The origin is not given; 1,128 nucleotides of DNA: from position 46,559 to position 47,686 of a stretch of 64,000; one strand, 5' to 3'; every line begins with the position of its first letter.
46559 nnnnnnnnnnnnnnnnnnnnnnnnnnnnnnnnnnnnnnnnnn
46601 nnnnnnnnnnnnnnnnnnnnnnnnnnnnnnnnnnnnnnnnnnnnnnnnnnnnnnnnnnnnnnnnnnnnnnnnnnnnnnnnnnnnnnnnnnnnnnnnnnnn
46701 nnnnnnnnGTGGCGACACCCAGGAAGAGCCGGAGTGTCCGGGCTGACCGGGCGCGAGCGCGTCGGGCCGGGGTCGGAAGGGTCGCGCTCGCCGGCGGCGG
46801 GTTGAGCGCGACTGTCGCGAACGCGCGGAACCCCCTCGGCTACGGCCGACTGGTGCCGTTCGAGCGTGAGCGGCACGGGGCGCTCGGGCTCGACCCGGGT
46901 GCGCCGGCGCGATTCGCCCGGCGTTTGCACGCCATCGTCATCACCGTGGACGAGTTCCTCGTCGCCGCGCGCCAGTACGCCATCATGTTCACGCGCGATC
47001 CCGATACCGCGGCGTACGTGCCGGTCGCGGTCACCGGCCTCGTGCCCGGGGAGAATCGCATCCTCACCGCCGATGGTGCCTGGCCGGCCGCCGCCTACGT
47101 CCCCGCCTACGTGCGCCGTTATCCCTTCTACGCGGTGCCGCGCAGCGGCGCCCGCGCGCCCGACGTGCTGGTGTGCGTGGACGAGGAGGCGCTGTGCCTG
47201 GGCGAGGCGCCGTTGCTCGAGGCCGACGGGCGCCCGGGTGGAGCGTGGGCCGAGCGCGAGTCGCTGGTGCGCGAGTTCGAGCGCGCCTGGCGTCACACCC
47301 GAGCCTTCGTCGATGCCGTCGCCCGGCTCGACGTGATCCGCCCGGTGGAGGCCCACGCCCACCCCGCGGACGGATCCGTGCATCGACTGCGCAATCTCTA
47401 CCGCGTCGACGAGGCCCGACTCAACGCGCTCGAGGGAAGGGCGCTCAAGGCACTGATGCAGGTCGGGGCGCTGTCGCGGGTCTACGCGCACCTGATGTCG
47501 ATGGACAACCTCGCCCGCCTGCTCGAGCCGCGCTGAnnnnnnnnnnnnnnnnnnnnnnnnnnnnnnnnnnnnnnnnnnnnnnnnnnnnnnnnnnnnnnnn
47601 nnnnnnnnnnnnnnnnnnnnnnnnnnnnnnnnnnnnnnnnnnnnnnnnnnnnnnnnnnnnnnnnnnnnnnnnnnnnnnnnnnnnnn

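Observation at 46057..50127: Four-gene accessory module translationally coupled to a giant TpsA: FecR-domain protein, SapC, PaaK-like ligase, secreted protein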

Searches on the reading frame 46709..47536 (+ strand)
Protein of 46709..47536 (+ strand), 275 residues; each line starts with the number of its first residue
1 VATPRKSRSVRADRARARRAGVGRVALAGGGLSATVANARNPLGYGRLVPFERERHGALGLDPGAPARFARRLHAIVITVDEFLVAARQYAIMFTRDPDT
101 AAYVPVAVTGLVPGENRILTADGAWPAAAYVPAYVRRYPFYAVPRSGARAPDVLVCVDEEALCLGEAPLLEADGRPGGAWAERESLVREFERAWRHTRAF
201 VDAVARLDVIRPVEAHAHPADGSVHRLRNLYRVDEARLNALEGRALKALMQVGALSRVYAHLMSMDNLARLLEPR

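Call 8: search_protein_families(library=pfam, proteins=[window:46709-47536:+], max_evalue=0.01)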
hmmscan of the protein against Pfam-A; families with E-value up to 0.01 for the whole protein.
window:46709-47536:+ (275 aa): 1 family
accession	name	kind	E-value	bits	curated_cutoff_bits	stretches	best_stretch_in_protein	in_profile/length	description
PF07277.16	SapC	-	6.7e-54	183.2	28.9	1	52-271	2-220/220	SapC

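Call 9: search_protein_families(library=ncbifam, proteins=[window:46709-47536:+], max_evalue=0.01)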
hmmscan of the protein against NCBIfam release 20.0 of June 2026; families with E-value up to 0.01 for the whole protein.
window:46709-47536:+ (275 aa): 0 families

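Call 34: find_homologous_proteins(query=window:46844-47533:+)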
Query window:46844-47533:+ (230 aa): 426 proteins with E <= 0.001 among 3183 candidates; the best 120 are listed.
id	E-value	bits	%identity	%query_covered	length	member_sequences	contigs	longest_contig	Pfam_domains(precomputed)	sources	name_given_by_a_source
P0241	3.3e-146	503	100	100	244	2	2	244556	PF07277.17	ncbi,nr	ncbi:MAG: SapC family protein [Ectothiorhodospiraceae bacterium]|nr:SapC family protein [Chromatiale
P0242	6.9e-56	208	47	99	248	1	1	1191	PF07277.17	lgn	-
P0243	5.8e-55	205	49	98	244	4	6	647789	PF07277.17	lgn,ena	-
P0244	6.3e-55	204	46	98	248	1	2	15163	PF07277.17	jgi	jgi:hypothetical protein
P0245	2.3e-54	203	48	99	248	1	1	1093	PF07277.17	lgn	-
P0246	1.2e-53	200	47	98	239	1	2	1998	PF07277.17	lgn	-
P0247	9.4e-52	194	47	98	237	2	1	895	PF07277.17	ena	-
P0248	1.9e-51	193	46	98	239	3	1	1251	PF07277.17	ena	-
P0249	4.2e-49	185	41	98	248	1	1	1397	PF07277.17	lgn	-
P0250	1.6e-48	183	45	99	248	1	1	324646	PF07277.17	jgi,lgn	-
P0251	1.5e-46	177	43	97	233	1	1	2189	PF07277.17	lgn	-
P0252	2.4e-46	176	44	98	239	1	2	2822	PF07277.17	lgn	-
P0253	5.6e-45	172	43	98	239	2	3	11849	PF07277.17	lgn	-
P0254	1.3e-44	171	40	99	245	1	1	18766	PF07277.17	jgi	-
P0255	4.8e-42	162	44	89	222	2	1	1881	PF07277.17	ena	-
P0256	7.7e-42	162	39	99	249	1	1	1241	PF07277.17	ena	-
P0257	9.8e-42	161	39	98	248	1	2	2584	PF07277.17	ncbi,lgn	-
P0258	2.8e-41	160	37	98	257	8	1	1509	PF07277.17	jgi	-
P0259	2.8e-41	160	40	99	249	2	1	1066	PF07277.17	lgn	-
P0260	9.5e-40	155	39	99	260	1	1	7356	PF07277.17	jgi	jgi:hypothetical protein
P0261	1.9e-39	154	38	98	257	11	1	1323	PF07277.17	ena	-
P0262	2.6e-39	153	40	92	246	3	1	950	PF07277.17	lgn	-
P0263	4.6e-39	153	38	99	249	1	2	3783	PF07277.17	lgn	-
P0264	6.6e-39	152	37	98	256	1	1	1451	PF07277.17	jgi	-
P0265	1.2e-38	151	36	98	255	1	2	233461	PF07277.17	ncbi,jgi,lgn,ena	jgi:hypothetical protein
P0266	2.2e-38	150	40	92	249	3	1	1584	PF07277.17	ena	-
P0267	2.6e-38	150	40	92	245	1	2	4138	PF07277.17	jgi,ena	-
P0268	7.7e-38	149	39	92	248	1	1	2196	PF07277.17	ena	-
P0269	1.1e-37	148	38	92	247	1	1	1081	PF07277.17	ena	-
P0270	4.0e-37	146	42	88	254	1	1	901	PF07277.17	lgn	-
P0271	5.3e-37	146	38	92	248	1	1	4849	PF07277.17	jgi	-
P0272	1.1e-36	145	37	92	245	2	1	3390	PF07277.17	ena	-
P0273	1.5e-36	144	38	92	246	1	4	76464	PF07277.17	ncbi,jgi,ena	-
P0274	1.8e-36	144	39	98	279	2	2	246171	PF07277.17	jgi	jgi:hypothetical protein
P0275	1.8e-36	144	38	98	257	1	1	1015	PF07277.17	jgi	jgi:hypothetical protein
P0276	2.6e-36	144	39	92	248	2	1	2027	PF07277.17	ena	-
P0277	5.7e-36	142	38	92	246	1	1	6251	PF07277.17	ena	-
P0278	8.0e-36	142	38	92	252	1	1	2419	PF07277.17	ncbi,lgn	-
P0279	9.2e-36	142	37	92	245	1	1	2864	PF07277.17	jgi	jgi:hypothetical protein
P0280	1.1e-35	141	38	92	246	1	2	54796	PF07277.17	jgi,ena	-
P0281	1.1e-35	141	38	92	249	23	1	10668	PF07277.17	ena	-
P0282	1.4e-35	141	39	92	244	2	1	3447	PF07277.17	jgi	-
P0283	1.4e-35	141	38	92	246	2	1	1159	PF07277.17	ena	-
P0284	1.7e-35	141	38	92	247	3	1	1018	PF07277.17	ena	-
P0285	1.7e-35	141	38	92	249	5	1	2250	PF07277.17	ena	-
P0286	2.2e-35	140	38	92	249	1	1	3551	PF07277.17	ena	-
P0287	3.1e-35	140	41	89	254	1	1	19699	PF07277.17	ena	-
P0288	6.5e-35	139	38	93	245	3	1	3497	PF07277.17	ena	-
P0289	7.3e-35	139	37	99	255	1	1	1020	PF07277.17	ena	-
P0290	1.1e-34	138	39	98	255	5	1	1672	PF07277.17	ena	-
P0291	1.2e-34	138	38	92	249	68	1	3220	PF07277.17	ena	-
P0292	1.3e-34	138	37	96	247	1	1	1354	PF07277.17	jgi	jgi:hypothetical protein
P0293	1.3e-34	138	38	98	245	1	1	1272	PF07277.17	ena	-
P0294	1.7e-34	138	38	92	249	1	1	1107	PF07277.17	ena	-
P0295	2.0e-34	137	37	98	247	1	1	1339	PF07277.17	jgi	-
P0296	2.2e-34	137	37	91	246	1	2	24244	PF07277.17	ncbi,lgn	-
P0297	2.9e-34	137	36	99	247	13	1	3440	PF07277.17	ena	-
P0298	3.3e-34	137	39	93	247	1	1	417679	PF07277.17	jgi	-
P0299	3.6e-34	136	37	98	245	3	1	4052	PF07277.17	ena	-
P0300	4.0e-34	136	36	99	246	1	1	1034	PF07277.17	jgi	jgi:hypothetical protein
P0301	5.1e-34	136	41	88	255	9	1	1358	PF07277.17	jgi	jgi:hypothetical protein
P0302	5.1e-34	136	38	92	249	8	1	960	PF07277.17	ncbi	-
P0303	6.2e-34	136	39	93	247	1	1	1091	PF07277.17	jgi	-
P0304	6.2e-34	136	39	98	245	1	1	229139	PF07277.17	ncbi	-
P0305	7.6e-34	135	35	98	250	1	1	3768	PF07277.17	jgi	jgi:hypothetical protein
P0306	9.6e-34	135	36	99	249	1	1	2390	PF07277.17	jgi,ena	-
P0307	1.0e-33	135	35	99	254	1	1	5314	PF07277.17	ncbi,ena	-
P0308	1.0e-33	135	36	99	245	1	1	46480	PF07277.17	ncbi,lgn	ncbi:MAG TPA: SapC family protein [Burkholderiales bacterium]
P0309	1.5e-33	134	36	98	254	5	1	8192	PF07277.17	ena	-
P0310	1.6e-33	134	36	99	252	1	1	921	PF07277.17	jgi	jgi:hypothetical protein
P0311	1.9e-33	134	36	99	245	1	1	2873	PF07277.17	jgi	jgi:hypothetical protein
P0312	2.0e-33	134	39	88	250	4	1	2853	PF07277.17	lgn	-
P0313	2.0e-33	134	36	98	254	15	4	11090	PF07277.17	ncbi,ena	-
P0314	2.1e-33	134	39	98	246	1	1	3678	PF07277.17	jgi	-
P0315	2.6e-33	134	37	98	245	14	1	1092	PF07277.17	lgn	-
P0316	2.8e-33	134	36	98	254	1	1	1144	PF07277.17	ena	-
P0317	5.0e-33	133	35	99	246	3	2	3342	PF07277.17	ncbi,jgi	jgi:hypothetical protein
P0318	5.1e-33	133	36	98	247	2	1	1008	PF07277.17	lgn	-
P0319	5.7e-33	133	35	99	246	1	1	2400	PF07277.17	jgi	jgi:hypothetical protein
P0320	5.9e-33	133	38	99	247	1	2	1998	PF07277.17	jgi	jgi:hypothetical protein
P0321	6.5e-33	132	35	99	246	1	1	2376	PF07277.17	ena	-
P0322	1.1e-32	132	37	98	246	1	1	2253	PF07277.17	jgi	jgi:hypothetical protein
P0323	1.1e-32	132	37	92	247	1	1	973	PF07277.17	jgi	jgi:hypothetical protein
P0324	1.2e-32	132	41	90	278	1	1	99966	PF07277.17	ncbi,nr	ncbi:MAG: SapC family protein [Burkholderiales bacterium]|nr:SapC family protein [Burkholderiales ba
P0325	1.3e-32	131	37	99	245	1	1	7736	PF07277.17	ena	-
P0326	1.3e-32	131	41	91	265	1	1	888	PF07277.17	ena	-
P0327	1.3e-32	131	37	92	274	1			PF07277.17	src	-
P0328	1.3e-32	131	34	99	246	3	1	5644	PF07277.17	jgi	jgi:hypothetical protein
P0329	1.3e-32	131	36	92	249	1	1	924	PF07277.17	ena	-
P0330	2.3e-32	131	35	98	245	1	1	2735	PF07277.17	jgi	jgi:SapC protein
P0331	2.3e-32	131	35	98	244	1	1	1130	PF07277.17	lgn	-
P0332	3.5e-32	130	34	99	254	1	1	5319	PF07277.17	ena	-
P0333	4.9e-32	130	38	99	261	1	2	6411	PF07277.17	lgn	-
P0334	5.3e-32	129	37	89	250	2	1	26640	PF07277.17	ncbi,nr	ncbi:MAG: SapC family protein [Burkholderiales bacterium]|nr:SapC family protein [Burkholderiales ba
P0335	7.6e-32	129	35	99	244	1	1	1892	PF07277.17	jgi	jgi:hypothetical protein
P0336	1.2e-31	128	37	99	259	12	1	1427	PF07277.17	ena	-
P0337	1.3e-31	128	37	98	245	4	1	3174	PF07277.17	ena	-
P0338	1.3e-31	128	35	98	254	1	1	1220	PF07277.17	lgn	-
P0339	1.3e-31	128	35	98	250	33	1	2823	PF07277.17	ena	-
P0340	1.4e-31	128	38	98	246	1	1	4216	PF07277.17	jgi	jgi:hypothetical protein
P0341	1.5e-31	128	34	98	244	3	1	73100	PF07277.17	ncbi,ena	-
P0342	1.6e-31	128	35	97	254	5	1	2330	PF07277.17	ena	-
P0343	1.8e-31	128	36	98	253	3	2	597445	PF07277.17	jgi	jgi:hypothetical protein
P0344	1.8e-31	128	38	99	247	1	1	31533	PF07277.17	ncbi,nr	ncbi:MAG: SapC family protein [Candidatus Parcubacteria bacterium]|nr:SapC family protein [Burkholde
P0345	1.8e-31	128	39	97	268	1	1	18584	PF07277.17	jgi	jgi:hypothetical protein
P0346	1.8e-31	128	34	97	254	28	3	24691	PF07277.17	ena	-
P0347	2.4e-31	127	36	98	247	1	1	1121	PF07277.17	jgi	jgi:hypothetical protein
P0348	2.5e-31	127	34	98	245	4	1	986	PF07277.17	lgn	-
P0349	2.6e-31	127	36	98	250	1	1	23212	PF07277.17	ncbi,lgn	ncbi:MAG: SapC family protein [Burkholderiales bacterium]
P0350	3.6e-31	127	35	97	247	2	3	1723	PF07277.17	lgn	-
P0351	4.0e-31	127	36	98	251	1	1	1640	PF07277.17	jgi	jgi:SapC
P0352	5.3e-31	126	37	99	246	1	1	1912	PF07277.17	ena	-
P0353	6.7e-31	126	36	98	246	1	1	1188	PF07277.17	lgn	-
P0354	7.0e-31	126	34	98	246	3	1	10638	PF07277.17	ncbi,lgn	-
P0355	8.2e-31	126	35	98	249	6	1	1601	PF07277.17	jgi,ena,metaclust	metaclust:\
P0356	9.8e-31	125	35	93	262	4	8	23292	PF07277.17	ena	-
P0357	1.0e-30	125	36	98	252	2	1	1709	PF07277.17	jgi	jgi:SapC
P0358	1.2e-30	125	35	100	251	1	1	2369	PF07277.17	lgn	-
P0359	1.3e-30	125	34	99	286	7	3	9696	PF07277.17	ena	-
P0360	1.5e-30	125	37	99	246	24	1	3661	PF07277.17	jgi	jgi:SapC protein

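Call 35: find_encoding_contigs(protein=P0243, flank=10000, max_places=2)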
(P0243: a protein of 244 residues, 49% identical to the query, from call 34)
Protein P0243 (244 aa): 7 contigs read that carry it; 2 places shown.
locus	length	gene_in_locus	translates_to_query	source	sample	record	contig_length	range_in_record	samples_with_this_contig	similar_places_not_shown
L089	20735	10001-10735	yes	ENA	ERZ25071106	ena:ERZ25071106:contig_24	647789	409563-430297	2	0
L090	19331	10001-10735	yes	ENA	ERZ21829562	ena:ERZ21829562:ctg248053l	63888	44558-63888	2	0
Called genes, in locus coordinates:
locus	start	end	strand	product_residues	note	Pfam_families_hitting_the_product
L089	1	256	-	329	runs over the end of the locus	PF02912:Phe_tRNA-synt_N, PF01409:tRNA-synt_2d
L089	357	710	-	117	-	PF00453:Ribosomal_L20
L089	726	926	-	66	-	PF01632:Ribosomal_L35p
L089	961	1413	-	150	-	PF05198:IF3_N, PF00707:IF3_C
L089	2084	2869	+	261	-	-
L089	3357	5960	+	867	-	PF05860:TPS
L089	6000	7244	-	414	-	PF13542:HTH_Tnp_ISL3, PF01610:DDE_Tnp_ISL3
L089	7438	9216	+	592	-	-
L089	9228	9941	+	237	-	PF04773:FecR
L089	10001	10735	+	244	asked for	PF07277:SapC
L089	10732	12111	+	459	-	PF27533:CapK_C (weak)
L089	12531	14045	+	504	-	PF00501:AMP-binding, PF13193:AMP-binding_C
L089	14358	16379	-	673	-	PF00270:DEAD (faint), PF04851:ResIII, PF17757:UvrB_inter, PF27431:UvrB_3rd, PF00271:Helicase_C, PF12344:UvrB, PF02151:UVR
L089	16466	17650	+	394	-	PF00155:Aminotran_1_2, PF01041:DegT_DnrJ_EryC1 (weak), PF12897:Asp_aminotransf (weak)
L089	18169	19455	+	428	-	PF04991:LicD (weak)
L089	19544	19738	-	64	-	-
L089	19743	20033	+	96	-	PF04365:BrnT_toxin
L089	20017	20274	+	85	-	PF14384:BrnA_antitoxin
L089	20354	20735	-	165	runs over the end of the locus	PF05199:GMC_oxred_C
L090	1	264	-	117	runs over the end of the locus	PF00453:Ribosomal_L20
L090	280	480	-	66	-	PF01632:Ribosomal_L35p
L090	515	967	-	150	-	PF05198:IF3_N, PF00707:IF3_C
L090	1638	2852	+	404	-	-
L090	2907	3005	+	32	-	-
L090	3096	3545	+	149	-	PF07244:POTRA (weak), PF08479:POTRA_2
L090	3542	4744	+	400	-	PF03865:ShlB, PF01103:Omp85 (weak)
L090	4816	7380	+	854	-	PF05860:TPS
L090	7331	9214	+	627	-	-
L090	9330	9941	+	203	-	PF04773:FecR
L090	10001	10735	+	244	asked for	PF07277:SapC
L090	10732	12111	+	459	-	PF27533:CapK_C (weak)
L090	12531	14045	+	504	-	PF00501:AMP-binding, PF13193:AMP-binding_C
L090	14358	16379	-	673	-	PF00270:DEAD (faint), PF04851:ResIII, PF17757:UvrB_inter, PF27431:UvrB_3rd, PF00271:Helicase_C, PF12344:UvrB, PF02151:UVR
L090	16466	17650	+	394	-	PF00155:Aminotran_1_2, PF00266:Aminotran_5 (faint), PF01041:DegT_DnrJ_EryC1 (weak), PF12897:Asp_aminotransf (weak)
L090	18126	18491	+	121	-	PF05973:Gp49 (weak)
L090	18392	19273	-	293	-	PF13701:DDE_Tnp_1_4, PF01609:DDE_Tnp_1 (weak)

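Call 36: find_encoding_contigs(protein=P0250, flank=10000, max_places=1)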
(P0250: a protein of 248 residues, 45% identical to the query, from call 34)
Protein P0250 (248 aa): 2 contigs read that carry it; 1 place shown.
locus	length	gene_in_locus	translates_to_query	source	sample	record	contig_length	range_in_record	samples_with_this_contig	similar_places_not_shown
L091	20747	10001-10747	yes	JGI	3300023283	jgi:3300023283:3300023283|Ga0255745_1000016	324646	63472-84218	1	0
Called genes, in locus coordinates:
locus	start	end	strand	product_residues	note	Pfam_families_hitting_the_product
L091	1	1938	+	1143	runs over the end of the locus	PF02811:PHP, PF07733:DNA_pol3_alpha, PF17657:DNA_pol3_finger, PF14579:HHH_6, PF01336:tRNA_anti-codon, PF20914:DNA_pol_IIIA_C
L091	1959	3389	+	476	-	PF27533:CapK_C (weak)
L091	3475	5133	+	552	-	PF07244:POTRA (faint), PF08479:POTRA_2, PF03865:ShlB, PF01103:Omp85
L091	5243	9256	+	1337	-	PF05860:TPS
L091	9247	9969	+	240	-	PF04773:FecR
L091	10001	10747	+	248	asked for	PF07277:SapC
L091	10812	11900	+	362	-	-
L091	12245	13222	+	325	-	PF03255:ACCA, PF01039:Carboxyl_trans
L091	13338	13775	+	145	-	PF09969:DUF2203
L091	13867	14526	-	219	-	PF01590:GAF, PF13185:GAF_2, PF13492:GAF_3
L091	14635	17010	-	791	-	PF01326:PPDK_N, PF00391:PEP-utilizers, PF02896:PEP-utilizers_C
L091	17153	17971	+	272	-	PF03618:Kinase-PPPase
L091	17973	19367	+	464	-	PF01171:ATP_bind_3, PF09179:TilS, PF11734:TilS_C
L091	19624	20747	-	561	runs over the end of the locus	PF01293:PEPCK_ATP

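Call 37: find_encoding_contigs(protein=P0244, flank=10000, max_places=1)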
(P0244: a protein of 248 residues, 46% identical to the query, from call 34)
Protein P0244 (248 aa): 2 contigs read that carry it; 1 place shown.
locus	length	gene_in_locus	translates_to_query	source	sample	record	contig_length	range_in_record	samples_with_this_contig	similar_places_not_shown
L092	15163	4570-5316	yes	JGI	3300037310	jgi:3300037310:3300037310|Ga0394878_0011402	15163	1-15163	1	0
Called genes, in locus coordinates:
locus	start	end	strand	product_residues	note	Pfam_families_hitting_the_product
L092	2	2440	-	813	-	?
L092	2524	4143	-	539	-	PF07244:POTRA (faint), PF08479:POTRA_2, PF03865:ShlB, PF01103:Omp85 (weak)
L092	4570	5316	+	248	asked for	PF07277:SapC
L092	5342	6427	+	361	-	-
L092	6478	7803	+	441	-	PF06722:EryCIII-like_C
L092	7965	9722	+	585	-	PF05960:DUF885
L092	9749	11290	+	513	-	PF00450:Peptidase_S10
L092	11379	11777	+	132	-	-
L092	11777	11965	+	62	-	PF04545:Sigma70_r4 (weak), PF12844:HTH_19, PF13413:HTH_25, PF13443:HTH_26, PF13560:HTH_31, PF01381:HTH_3, PF13384:HTH_23 (weak)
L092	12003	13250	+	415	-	PF04551:GcpE, PF26540:GcpE_C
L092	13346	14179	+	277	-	PF00351:Biopterin_H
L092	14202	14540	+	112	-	PF01329:Pterin_4a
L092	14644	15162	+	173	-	?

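Call 72: predict_structure(alignment_id=A3)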
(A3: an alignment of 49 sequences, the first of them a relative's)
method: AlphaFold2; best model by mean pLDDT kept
length: 244 residues; sequences in the alignment: 49
mean_pLDDT: 93.2   pTM: 0.89
mean pLDDT of the five models: 93.2, 92.7, 92.3, 92.1, 92.0
residues with pLDDT >= 90: 215; 70-90: 19; 50-70: 9; < 50: 1
segments of 3 or more residues with pLDDT < 50: none
pLDDT, mean of each block of 10 residues (from residue 1): 67 94 94 94 97 98 95 97 93 93 97 81 94 92 93 96 97 97 93 95 98 96 97 95 77
secondary structure, 60 per line:
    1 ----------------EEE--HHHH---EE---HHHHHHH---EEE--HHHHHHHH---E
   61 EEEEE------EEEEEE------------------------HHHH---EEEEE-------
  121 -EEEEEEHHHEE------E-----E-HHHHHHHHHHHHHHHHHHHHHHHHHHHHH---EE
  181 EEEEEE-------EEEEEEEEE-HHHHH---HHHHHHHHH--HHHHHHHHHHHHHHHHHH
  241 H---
elements in order: E17-19 H22-25 H34-40 E44-46 H49-56 E60-65 E72-77 H102-105 E109-113 E122-127 H147-175 E179-186 E194-202 H204-208 H212-220 H223-241

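Call 80: find_encoding_contigs(protein=P0298, flank=7000, max_places=1)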
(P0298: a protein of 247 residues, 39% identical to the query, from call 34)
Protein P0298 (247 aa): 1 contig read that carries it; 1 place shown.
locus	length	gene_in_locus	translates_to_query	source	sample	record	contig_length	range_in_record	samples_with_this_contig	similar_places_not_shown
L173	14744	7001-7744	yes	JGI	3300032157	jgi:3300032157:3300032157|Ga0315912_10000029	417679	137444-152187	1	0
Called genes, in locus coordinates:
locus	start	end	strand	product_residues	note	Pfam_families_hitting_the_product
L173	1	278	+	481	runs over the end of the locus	PF02113:Peptidase_S13, PF13354:Beta-lactamase2 (faint)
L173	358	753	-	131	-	-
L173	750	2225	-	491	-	PF20695:UbiD_N, PF01977:UbiD, PF20696:UbiD_C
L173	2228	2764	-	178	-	-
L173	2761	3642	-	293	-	PF01040:UbiA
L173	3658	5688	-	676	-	PF17191:RecG_wedge, PF04851:ResIII (weak), PF00270:DEAD, PF00271:Helicase_C, PF19833:RecG_dom3_C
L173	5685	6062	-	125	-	PF01042:Ribonuc_L-PSP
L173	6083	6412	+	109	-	PF13424:TPR_12 (faint), PF13176:TPR_7 (faint), PF13431:TPR_17 (faint), PF00515:TPR_1 (faint), PF07719:TPR_2 (faint), PF13428:TPR_14 (weak), PF13432:TPR_16, PF14559:TPR_19 (weak)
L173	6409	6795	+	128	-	PF09996:DUF2237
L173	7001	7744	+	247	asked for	PF07277:SapC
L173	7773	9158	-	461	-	PF25919:BSH_CusB (faint), PF00364:Biotin_lipoyl (faint), PF25984:BSH_YknX (faint), PF26002:Beta-barrel_AprE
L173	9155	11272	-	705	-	PF00664:ABC_membrane, PF00005:ABC_tran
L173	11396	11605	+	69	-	-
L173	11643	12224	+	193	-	PF08238:Sel1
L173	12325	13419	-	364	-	PF00211:Guanylate_cyc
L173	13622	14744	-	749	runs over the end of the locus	PF03979:Sigma70_r1_1, PF00140:Sigma70_r1_2, PF04546:Sigma70_ner, PF04542:Sigma70_r2, PF04539:Sigma70_r3, PF04545:Sigma70_r4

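Call 81: find_encoding_contigs(protein=P0265, flank=7000, max_places=1)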
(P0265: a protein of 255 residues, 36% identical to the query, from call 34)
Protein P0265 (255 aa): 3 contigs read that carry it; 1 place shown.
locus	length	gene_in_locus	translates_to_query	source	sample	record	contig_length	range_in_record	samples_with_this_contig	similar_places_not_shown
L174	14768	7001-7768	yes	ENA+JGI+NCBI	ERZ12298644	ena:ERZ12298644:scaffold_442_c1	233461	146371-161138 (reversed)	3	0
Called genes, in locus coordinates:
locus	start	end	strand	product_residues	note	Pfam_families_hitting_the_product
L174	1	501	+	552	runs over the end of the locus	PF07244:POTRA (faint), PF08479:POTRA_2, PF03865:ShlB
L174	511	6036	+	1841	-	PF05860:TPS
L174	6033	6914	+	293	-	PF04773:FecR (faint)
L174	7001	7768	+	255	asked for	PF07277:SapC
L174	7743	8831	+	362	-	-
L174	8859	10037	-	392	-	PF00015:MCPsignal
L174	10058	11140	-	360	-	PF00072:Response_reg, PF01339:CheB_methylest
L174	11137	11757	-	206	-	PF03975:CheD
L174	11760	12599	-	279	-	PF03705:CheR_N, PF01739:CheR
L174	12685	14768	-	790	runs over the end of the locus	PF08448:PAS_4, PF13426:PAS_9, PF08447:PAS_3, PF08448:PAS_4, PF13426:PAS_9, PF08447:PAS_3, PF08448:PAS_4, PF13426:PAS_9, +6 more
